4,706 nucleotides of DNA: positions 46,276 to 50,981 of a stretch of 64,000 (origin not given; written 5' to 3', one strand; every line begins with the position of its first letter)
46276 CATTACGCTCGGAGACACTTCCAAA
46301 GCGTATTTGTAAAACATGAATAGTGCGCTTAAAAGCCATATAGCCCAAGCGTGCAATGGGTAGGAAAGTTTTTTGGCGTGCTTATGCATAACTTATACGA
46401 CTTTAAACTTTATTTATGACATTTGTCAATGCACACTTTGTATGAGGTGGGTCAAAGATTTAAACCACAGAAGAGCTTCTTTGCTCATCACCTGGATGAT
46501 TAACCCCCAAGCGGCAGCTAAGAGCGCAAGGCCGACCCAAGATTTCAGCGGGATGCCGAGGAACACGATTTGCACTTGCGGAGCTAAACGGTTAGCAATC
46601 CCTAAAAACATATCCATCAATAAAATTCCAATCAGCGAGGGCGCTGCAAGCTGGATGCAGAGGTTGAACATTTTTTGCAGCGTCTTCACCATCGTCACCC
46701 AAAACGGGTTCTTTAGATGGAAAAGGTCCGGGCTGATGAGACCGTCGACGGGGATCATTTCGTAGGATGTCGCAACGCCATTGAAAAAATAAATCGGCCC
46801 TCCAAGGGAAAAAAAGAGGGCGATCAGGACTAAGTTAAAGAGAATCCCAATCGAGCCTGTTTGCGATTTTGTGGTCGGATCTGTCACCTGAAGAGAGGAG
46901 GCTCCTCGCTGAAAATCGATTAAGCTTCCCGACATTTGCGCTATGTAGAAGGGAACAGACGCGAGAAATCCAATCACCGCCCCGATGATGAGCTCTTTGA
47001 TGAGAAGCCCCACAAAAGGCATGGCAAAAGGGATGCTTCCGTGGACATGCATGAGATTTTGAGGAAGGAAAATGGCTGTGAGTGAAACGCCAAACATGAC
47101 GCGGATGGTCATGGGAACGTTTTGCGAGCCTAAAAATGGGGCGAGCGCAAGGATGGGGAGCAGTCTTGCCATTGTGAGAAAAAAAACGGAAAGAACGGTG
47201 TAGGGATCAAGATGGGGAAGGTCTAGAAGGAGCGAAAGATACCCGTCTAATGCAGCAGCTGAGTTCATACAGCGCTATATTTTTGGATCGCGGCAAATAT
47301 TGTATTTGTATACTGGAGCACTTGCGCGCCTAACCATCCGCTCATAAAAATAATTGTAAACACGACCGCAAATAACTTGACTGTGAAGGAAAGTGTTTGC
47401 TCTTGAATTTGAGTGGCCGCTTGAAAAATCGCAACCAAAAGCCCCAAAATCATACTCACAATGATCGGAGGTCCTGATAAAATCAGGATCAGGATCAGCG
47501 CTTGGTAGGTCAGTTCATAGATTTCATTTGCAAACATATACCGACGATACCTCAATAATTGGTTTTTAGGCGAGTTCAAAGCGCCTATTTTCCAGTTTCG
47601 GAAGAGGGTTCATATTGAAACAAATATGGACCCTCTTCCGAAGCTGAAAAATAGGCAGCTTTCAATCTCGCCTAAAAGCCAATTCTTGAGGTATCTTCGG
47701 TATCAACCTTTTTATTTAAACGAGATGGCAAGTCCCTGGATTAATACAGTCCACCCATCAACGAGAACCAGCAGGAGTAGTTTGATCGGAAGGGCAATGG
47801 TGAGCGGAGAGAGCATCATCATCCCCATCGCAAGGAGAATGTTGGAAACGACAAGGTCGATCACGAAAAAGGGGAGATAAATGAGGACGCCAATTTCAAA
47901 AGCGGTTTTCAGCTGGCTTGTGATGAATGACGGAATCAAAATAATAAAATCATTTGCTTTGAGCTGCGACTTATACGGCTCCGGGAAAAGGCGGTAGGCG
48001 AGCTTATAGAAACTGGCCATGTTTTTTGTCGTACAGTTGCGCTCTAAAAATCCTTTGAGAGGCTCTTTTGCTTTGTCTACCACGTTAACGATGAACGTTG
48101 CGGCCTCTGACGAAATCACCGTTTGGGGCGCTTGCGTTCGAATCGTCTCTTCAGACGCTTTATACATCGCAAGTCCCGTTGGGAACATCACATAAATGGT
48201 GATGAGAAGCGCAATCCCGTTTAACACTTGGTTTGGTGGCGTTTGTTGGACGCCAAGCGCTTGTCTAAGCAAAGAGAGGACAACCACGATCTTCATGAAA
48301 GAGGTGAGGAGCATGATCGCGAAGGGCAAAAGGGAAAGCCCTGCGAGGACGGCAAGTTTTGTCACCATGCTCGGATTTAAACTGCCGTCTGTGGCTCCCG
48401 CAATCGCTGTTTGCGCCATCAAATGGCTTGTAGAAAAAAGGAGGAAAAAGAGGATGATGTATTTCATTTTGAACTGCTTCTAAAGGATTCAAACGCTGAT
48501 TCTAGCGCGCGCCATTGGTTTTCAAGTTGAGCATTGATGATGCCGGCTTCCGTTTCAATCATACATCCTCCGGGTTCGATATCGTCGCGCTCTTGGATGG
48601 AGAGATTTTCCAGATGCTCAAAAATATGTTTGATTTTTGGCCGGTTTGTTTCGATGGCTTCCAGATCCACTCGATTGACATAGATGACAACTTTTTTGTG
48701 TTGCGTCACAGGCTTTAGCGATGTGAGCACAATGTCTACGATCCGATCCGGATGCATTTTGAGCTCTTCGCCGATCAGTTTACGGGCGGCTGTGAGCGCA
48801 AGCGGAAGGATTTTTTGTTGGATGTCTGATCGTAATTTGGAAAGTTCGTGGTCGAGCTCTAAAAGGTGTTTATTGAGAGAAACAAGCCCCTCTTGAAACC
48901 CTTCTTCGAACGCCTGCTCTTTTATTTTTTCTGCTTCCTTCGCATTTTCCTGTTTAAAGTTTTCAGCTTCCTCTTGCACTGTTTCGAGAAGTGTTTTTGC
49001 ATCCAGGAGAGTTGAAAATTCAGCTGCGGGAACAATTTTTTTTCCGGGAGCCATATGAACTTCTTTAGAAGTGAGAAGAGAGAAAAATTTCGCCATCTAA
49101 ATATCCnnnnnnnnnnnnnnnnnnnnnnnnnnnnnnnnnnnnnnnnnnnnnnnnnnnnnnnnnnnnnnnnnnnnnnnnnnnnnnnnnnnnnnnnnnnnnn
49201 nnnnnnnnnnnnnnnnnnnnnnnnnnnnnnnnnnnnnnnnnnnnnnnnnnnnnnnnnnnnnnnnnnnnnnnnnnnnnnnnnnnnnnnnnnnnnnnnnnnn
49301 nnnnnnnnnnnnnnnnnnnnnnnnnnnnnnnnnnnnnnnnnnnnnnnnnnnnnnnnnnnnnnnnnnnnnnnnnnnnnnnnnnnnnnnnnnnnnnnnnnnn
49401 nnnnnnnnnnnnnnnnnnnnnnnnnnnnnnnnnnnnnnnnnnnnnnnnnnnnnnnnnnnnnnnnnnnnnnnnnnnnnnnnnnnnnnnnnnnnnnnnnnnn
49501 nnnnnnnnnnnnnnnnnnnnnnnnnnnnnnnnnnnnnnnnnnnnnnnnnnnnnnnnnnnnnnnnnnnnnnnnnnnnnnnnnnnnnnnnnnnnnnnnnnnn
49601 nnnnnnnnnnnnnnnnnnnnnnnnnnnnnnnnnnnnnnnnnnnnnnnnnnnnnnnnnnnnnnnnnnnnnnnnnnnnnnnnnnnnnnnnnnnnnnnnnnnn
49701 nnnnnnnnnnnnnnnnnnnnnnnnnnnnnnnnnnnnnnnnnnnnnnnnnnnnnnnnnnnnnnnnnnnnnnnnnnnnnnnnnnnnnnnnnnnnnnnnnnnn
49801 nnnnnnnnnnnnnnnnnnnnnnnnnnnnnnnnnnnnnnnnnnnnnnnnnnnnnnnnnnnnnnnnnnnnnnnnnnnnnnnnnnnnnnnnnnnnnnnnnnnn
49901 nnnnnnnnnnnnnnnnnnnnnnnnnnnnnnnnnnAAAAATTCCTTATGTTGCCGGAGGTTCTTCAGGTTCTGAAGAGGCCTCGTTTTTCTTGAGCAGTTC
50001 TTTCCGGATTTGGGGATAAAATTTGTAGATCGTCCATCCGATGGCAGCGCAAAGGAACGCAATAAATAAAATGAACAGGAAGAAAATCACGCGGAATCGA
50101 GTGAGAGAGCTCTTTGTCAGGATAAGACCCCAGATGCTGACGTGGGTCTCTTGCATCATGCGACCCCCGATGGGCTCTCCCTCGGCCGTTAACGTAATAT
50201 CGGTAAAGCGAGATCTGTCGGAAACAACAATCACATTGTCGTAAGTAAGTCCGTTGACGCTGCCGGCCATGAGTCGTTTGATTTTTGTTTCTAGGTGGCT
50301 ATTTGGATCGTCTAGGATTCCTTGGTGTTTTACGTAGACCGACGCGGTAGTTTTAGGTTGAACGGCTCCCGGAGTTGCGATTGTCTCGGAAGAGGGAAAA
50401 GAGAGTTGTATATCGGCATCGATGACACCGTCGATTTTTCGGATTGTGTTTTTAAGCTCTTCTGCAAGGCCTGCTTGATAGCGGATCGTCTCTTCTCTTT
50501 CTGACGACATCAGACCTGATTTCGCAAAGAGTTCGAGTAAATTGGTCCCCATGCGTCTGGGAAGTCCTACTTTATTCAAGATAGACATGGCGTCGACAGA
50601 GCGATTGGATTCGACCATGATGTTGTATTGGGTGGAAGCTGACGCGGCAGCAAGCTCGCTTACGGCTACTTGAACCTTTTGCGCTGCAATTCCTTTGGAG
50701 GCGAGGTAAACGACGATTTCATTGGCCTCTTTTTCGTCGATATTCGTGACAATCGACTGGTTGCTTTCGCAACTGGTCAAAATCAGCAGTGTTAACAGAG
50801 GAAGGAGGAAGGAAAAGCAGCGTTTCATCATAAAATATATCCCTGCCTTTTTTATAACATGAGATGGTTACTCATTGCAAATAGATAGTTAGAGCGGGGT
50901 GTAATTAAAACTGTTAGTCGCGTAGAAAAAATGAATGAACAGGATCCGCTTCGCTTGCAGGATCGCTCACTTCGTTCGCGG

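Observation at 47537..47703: Palindromic element fills the sctR-sctS gap inside the T3SS export-apparatus operon and abuts the sctS start codon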

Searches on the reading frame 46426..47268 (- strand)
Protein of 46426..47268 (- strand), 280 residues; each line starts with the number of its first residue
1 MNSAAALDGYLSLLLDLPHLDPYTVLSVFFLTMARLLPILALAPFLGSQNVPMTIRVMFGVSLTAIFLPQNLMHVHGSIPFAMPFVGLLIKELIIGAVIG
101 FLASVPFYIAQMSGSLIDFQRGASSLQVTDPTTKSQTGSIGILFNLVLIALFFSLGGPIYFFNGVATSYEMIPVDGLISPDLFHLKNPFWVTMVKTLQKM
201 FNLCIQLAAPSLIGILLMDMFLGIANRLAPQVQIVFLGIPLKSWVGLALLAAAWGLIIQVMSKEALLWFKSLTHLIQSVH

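Call 60: search_protein_families(library=ncbifam, proteins=[window:46426-47268:-], max_evalue=0.00001)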
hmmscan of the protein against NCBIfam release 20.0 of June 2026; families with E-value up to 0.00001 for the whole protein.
window:46426-47268:- (280 aa): 5 families
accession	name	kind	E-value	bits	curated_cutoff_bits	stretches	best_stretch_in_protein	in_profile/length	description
TIGR01401.1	fliR_like_III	equivalog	1.3e-45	155.9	163.05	1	24-268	6-244/253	type III secretion system export apparatus subunit SctT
TIGR01400.1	fliR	equivalog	2e-45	155.3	168.6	1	27-275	2-244/245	flagellar biosynthetic protein FliR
NF009411.0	PRK12772.1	equivalog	1e-30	106.8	739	1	28-264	9-239/610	fused FliR family export protein/FlhB family type III secretion system protein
NF011876.0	PRK15349.1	equivalog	1.4e-24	87.4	275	1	30-251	19-231/259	EscT/YscT/HrcT family type III secretion system export apparatus protein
NF009416.1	PRK12780.1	equivalog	7e-19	68.4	306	1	24-269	5-245/247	flagellar biosynthesis protein FliR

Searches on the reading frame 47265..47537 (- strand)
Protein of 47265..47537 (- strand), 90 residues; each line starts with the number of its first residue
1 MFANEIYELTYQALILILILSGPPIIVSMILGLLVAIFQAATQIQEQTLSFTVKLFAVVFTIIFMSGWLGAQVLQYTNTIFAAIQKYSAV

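Call 60: search_protein_families(library=ncbifam, proteins=[window:47265-47537:-], max_evalue=0.00001)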
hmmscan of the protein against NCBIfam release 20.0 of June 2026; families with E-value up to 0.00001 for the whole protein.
window:47265-47537:- (90 aa): 5 families
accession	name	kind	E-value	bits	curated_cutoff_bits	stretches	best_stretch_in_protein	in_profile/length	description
TIGR01403.1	fliQ_rel_III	equivalog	3.7e-26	91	76.5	1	6-84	2-80/81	type III secretion system export apparatus subunit SctS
TIGR01402.1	fliQ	equivalog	5.8e-24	84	88.9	1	1-86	1-86/88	flagellar biosynthesis protein FliQ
NF011861.0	PRK15333.1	equivalog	2.3e-20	72.8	108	1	11-85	9-84/86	EscS/YscS/HrcS family type III secretion system export apparatus protein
NF004671.0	PRK06010.1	subfamily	5e-19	68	104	1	3-86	3-86/88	flagellar biosynthesis protein FliQ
NF011877.0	PRK15350.1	equivalog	3.7e-15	56.1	104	1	4-84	4-84/88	EscS/YscS/HrcS family type III secretion system export apparatus protein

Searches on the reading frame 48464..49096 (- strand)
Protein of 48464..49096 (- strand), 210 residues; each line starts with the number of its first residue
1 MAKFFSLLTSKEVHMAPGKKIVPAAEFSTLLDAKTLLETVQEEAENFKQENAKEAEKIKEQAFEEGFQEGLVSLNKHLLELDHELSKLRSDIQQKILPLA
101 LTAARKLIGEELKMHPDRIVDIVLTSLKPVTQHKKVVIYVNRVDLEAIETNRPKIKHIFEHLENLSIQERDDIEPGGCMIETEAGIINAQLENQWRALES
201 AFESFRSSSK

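Call 60: search_protein_families(library=ncbifam, proteins=[window:48464-49096:-], max_evalue=0.00001)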
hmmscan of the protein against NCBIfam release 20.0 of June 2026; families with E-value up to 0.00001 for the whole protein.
window:48464-49096:- (210 aa): 11 families
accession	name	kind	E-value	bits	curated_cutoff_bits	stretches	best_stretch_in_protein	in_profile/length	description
NF004968.0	PRK06328.1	equivalog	8.8e-75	250.8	220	1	3-205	2-203/223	HrpE/YscL family type III secretion apparatus protein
NF005392.0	PRK06937.1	equivalog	1.1e-31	109.8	159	1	3-204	3-201/209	HrpE/YscL family type III secretion apparatus protein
NF005198.1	PRK06669.1-3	equivalog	7.5e-19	68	200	1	31-205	114-296/299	flagellar assembly protein FliH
TIGR02499.1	HrpE_YscL_not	equivalog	1.7e-18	67.3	78.7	1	20-189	2-165/166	type III secretion system stator protein SctL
TIGR03825.1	FliH_bacil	equivalog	1.1e-16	61.1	148.9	1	36-200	67-242/255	flagellar assembly protein FliH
NF004270.2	PRK05687.2-1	equivalog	2.3e-14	53.5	180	1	79-202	102-222/223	flagellar assembly protein FliH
NF004269.1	PRK05687.1-5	equivalog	5.4e-10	39.3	279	1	60-198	92-226/249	flagellar assembly protein FliH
NF004267.1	PRK05687.1-3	equivalog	1.9e-09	37.1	293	1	80-202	136-256/266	flagellar assembly protein FliH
NF004266.1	PRK05687.1-1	equivalog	4.4e-09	36.1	260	1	77-198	103-221/230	flagellar assembly protein FliH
NF005196.1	PRK06669.1-1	equivalog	7.5e-09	35.4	200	1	38-199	111-269/274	flagellar assembly protein FliH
NF006574.0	PRK09098.1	subfamily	4.6e-06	26.2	278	1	32-202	51-222/277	HrpE/YscL family type III secretion apparatus protein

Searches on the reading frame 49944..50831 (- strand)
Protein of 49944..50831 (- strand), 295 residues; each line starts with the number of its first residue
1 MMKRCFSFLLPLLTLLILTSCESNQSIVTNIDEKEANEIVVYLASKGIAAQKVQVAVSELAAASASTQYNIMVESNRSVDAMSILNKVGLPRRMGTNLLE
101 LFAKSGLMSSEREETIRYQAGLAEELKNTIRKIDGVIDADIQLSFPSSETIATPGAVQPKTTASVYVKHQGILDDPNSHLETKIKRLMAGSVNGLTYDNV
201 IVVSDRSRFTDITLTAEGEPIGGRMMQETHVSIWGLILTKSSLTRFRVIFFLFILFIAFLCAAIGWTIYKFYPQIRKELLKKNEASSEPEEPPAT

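Call 60: search_protein_families(library=ncbifam, proteins=[window:49944-50831:-], max_evalue=0.00001)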
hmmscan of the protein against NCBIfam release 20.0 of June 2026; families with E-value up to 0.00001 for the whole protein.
window:49944-50831:- (295 aa): 4 families
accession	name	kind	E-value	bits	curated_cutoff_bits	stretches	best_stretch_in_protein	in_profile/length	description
TIGR02544.1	III_secr_YscJ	equivalog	1.9e-50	171.3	161.95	1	8-207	4-188/193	type III secretion system inner membrane ring lipoprotein SctJ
NF011852.0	PRK15324.1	equivalog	6.5e-15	55.3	261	1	1-223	1-204/252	EscJ/YscJ/HrcJ family type III secretion inner membrane ring protein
NF011875.1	PRK15348.1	equivalog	6.3e-09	35.9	260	1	12-209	11-189/249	EscJ/YscJ/HrcJ family type III secretion inner membrane ring protein SsaJ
TIGR00206.1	fliF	equivalog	1.1e-08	34.5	129.75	1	25-209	52-219/555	flagellar basal-body MS-ring/collar protein FliF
